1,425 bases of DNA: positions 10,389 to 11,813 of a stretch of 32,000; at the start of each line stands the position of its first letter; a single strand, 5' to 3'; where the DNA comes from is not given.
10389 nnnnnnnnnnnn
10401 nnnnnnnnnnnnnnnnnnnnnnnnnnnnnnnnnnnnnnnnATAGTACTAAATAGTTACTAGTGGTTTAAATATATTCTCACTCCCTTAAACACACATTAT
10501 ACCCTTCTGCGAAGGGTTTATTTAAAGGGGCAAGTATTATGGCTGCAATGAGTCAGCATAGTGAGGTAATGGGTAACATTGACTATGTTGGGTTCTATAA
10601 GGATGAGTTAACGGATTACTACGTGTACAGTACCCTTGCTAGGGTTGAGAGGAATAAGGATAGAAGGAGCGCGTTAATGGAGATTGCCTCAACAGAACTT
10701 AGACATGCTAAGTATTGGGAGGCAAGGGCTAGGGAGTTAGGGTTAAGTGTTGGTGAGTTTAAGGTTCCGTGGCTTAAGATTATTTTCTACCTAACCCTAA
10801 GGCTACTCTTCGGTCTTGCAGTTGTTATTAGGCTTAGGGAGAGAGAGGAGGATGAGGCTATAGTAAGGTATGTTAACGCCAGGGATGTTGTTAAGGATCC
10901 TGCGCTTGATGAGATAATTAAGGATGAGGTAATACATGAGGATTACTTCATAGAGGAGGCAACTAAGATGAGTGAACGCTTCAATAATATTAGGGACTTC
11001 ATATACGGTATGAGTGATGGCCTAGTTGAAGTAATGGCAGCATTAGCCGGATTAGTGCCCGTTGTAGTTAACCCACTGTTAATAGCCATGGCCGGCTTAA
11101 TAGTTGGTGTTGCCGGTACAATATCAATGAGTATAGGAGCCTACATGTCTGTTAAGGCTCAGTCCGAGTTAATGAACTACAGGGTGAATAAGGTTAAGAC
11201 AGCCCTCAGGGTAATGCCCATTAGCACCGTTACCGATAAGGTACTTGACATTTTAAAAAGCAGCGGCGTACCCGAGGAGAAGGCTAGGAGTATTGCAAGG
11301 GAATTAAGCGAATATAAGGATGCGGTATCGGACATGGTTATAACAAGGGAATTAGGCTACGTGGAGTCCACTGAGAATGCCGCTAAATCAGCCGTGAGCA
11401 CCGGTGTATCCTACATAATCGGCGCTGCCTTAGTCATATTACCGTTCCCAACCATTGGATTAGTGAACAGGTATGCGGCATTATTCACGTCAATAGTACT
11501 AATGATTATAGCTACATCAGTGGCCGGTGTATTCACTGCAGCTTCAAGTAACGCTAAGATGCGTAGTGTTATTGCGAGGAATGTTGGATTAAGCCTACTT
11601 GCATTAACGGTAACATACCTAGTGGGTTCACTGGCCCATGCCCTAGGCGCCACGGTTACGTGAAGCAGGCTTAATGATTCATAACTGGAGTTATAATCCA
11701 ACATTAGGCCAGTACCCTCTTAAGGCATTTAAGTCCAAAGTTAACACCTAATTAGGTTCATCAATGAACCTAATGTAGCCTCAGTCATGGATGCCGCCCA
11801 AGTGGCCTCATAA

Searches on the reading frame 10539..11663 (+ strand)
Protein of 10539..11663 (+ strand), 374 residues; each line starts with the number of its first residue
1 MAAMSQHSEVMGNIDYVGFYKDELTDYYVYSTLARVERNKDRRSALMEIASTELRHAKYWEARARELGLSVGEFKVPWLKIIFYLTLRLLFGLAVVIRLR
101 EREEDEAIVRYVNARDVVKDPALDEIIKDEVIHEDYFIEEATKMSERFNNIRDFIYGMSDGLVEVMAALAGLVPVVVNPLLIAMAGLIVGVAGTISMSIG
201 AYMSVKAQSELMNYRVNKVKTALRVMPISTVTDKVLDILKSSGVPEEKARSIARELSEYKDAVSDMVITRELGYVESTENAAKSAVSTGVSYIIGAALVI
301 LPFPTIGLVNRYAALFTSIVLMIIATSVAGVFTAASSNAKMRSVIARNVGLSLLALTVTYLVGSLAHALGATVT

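Call 9: search_protein_families(library=pfam, proteins=[window:10539-11663:+])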
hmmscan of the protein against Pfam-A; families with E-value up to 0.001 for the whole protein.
window:10539-11663:+ (374 aa): 1 family
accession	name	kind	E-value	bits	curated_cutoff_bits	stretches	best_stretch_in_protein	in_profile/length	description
PF01988.24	VIT1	-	1.1e-44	153.2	28.1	1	151-364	1-214/214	VIT family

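Call 19: find_related_loci(query=window:10539-11663:+, collection=genome_contigs, flank=8000)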
Query window:10539-11663:+ (374 aa) in genome_contigs; peptide patterns used: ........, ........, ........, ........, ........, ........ (x = any residue, [..] = any of these).
69 stretches matched a pattern; 3 encode a relative of the query (tblastn E <= 1e-3); 3 distinct loci.
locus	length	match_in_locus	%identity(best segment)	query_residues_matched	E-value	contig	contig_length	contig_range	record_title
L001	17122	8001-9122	90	1-374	0e+0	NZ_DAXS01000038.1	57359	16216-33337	MAG: Caldivirga sp. UBA161 UBA161_contig_3407, whole genome shotgun sequence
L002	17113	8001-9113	73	4-373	0e+0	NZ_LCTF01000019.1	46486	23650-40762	Caldivirga sp. MU80 contig_41, whole genome shotgun sequence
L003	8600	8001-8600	74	4-203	2e-98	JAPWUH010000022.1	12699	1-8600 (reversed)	MAG: Caldivirga sp. isolate RSNS23 scaffold_1041_c1, whole genome shotgun sequence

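Call 23: search_protein_families(library=pfam, proteins=[L001:9147-10409:-, L002:9161-10438:-], max_evalue=0.01)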
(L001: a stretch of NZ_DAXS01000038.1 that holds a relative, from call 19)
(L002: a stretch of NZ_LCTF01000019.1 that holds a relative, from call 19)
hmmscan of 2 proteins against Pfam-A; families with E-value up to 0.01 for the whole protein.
L001:9147-10409:- (420 aa): 3 families
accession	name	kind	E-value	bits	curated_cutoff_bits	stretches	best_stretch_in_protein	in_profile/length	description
PF13378.12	MR_MLE_C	-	6.5e-58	196.5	29.4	1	175-409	2-218/219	Enolase C-terminal domain-like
PF02746.21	MR_MLE_N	-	4.4e-10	40.2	22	1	20-107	28-117/117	Mandelate racemase / muconate lactonizing enzyme, N-terminal domain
PF01207.24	Dus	-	0.0029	17.2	20.4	1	171-258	64-149/311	Dihydrouridine synthase (Dus)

L002:9161-10438:- (425 aa): 2 families
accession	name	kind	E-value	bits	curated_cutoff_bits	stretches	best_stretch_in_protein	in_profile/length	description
PF13378.12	MR_MLE_C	-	1.5e-57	195.2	29.4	1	180-414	2-218/219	Enolase C-terminal domain-like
PF02746.21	MR_MLE_N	-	8.4e-09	36.1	22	1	17-112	21-117/117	Mandelate racemase / muconate lactonizing enzyme, N-terminal domain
